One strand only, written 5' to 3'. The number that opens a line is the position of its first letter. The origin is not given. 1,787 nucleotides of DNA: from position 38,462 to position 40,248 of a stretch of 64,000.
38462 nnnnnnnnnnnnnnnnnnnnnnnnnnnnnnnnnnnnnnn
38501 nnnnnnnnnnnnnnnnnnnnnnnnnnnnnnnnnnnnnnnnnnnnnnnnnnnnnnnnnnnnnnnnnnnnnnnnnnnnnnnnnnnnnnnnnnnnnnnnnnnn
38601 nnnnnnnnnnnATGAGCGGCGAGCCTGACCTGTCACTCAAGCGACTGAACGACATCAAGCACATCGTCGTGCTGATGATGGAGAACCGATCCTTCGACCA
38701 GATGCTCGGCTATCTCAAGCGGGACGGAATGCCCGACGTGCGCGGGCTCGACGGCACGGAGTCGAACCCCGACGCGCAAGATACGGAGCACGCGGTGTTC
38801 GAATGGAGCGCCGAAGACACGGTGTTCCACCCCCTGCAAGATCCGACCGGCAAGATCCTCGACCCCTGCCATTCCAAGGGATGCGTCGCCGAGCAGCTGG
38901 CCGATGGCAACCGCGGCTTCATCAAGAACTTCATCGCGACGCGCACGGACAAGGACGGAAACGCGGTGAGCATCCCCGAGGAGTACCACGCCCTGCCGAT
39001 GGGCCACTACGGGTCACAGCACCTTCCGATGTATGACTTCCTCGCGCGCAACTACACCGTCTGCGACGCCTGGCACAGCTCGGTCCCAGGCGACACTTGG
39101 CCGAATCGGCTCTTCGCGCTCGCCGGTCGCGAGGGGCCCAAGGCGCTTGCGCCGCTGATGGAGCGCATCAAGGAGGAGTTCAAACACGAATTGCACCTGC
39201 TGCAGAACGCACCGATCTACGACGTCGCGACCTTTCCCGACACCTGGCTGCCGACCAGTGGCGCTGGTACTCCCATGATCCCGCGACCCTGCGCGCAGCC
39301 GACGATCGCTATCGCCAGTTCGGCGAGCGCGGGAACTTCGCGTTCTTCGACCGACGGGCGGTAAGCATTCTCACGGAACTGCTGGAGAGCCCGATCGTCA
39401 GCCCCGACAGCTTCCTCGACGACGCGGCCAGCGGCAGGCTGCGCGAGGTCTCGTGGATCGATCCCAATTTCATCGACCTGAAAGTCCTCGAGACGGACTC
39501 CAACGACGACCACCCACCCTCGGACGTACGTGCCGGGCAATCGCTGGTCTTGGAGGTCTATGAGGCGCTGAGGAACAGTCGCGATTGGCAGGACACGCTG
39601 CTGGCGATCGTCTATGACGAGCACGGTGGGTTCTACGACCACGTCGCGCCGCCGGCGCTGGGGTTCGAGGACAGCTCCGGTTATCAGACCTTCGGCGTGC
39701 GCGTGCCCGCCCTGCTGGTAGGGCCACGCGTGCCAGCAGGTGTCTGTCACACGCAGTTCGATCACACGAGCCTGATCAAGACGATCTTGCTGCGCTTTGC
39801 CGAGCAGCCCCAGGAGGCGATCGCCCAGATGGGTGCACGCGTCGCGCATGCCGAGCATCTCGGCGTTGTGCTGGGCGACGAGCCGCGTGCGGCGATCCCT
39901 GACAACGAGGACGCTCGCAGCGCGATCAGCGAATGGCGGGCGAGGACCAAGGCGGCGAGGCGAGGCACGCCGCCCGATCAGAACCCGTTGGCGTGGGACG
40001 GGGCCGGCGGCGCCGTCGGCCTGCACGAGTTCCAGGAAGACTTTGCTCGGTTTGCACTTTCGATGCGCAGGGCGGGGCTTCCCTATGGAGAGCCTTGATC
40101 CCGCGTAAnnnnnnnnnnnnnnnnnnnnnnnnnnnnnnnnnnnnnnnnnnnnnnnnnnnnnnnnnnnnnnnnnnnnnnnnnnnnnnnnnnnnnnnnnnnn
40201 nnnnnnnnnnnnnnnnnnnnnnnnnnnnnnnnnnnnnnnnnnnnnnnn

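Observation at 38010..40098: Lower-GC PLD-like (single HKD) gene translationally coupled to a frameshifted phospholipase-C/phosphoesterase gene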

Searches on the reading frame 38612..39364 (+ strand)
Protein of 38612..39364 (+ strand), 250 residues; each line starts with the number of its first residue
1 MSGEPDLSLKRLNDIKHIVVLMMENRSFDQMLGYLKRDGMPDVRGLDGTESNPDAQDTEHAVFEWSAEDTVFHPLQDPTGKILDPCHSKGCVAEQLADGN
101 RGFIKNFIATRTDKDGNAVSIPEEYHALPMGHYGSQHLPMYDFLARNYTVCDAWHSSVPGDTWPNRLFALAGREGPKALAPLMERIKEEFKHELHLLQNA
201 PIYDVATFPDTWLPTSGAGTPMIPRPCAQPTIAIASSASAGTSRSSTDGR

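Call 4: search_protein_families(library=pfam, proteins=[window:38612-39364:+], max_evalue=0.01)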
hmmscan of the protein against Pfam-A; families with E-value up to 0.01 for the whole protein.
window:38612-39364:+ (250 aa): 1 family
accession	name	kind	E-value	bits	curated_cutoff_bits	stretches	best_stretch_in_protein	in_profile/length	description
PF04185.19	Phosphoesterase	-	1.9e-23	83.6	23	1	15-176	1-145/356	Phosphoesterase family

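Call 5: search_protein_families(library=ncbifam, proteins=[window:38612-39364:+], max_evalue=0.01)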
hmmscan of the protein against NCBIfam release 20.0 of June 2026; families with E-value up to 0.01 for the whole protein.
window:38612-39364:+ (250 aa): 2 families
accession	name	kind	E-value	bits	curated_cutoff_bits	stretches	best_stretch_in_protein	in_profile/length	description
TIGR03396.1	PC_PLC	equivalog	4.2e-22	78.3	580.25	1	12-193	41-204/688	phosphocholine-specific phospholipase C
TIGR03397.1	acid_phos_Burk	subfamily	8.6e-06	25.2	362.75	0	126-171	122-168/483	acid phosphatase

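Call 6: search_protein_families(library=padloc, proteins=[window:38612-39364:+], max_evalue=0.01)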
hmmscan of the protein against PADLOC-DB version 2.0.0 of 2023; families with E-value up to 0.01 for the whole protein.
window:38612-39364:+ (250 aa): 0 families

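Call 18: find_encoding_contigs(protein=window:38612-39364:+, flank=3000, max_places=4)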
Protein window:38612-39364:+ (250 aa): no gene with exactly this product is on record in the collection.

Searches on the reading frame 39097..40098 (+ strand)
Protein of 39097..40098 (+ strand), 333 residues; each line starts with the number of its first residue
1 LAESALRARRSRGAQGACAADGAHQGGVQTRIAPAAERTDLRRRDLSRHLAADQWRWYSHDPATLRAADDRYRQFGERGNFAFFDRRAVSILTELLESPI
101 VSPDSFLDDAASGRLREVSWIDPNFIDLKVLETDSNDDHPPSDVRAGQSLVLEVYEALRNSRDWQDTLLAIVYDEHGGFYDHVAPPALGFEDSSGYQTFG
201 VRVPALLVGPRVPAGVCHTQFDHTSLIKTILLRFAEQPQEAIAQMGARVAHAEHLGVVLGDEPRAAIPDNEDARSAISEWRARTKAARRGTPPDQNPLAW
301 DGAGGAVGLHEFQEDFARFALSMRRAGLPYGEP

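Call 4: search_protein_families(library=pfam, proteins=[window:39097-40098:+], max_evalue=0.01)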
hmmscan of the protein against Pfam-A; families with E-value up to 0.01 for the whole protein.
window:39097-40098:+ (333 aa): 1 family
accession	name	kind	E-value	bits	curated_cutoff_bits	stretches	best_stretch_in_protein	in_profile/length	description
PF04185.19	Phosphoesterase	-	4e-35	122.1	23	1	99-234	223-353/356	Phosphoesterase family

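Call 5: search_protein_families(library=ncbifam, proteins=[window:39097-40098:+], max_evalue=0.01)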
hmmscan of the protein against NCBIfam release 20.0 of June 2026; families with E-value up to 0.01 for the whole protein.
window:39097-40098:+ (333 aa): 2 families
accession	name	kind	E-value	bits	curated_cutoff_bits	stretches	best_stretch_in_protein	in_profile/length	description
TIGR03397.1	acid_phos_Burk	subfamily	4.2e-18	65.8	362.75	1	102-246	331-462/483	acid phosphatase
TIGR03396.1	PC_PLC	equivalog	1.9e-14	53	580.25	1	104-195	274-357/688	phosphocholine-specific phospholipase C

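Call 6: search_protein_families(library=padloc, proteins=[window:39097-40098:+], max_evalue=0.01)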
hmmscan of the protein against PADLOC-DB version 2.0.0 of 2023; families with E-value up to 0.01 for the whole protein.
window:39097-40098:+ (333 aa): 0 families
